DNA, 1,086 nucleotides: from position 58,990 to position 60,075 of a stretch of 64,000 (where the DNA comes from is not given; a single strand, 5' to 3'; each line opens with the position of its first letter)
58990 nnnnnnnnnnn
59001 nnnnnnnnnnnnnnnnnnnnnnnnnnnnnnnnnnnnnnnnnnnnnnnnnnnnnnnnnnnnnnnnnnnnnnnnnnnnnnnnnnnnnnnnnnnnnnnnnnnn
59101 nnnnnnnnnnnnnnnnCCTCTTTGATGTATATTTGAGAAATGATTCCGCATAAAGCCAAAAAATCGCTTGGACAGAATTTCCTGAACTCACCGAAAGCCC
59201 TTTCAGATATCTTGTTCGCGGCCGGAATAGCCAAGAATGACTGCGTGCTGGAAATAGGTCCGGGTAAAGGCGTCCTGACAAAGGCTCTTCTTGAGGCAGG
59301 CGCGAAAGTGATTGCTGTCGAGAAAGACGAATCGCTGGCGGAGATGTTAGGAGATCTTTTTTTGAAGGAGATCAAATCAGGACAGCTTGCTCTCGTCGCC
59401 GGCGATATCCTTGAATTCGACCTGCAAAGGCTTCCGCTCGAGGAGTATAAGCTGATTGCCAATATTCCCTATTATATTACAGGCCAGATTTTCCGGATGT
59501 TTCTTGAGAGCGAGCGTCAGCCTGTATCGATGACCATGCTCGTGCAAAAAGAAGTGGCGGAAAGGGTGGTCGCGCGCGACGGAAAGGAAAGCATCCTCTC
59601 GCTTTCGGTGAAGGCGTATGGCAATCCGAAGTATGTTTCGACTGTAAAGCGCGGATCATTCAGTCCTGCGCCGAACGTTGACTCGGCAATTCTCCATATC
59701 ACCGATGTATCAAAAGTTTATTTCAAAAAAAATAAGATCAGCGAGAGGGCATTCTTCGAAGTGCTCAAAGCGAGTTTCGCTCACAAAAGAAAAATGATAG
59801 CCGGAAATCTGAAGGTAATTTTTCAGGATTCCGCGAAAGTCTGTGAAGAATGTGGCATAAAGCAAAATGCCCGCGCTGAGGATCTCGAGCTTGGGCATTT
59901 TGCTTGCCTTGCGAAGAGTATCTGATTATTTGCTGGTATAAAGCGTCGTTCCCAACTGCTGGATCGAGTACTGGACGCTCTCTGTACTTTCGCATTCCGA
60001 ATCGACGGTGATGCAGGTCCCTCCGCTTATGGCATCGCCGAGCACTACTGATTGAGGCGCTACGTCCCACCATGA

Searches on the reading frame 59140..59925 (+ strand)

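Call 32: search_protein_families(library=pfam, proteins=[window:59140-59925:+], max_evalue=0.001)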
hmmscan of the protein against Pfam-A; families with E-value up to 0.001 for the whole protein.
window:59140-59925:+ (261 aa): 1 family
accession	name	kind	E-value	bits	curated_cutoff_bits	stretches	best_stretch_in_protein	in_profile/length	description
PF00398.26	RrnaAD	-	2.4e-50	171.5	24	1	4-259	2-259/263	Ribosomal RNA adenine dimethylase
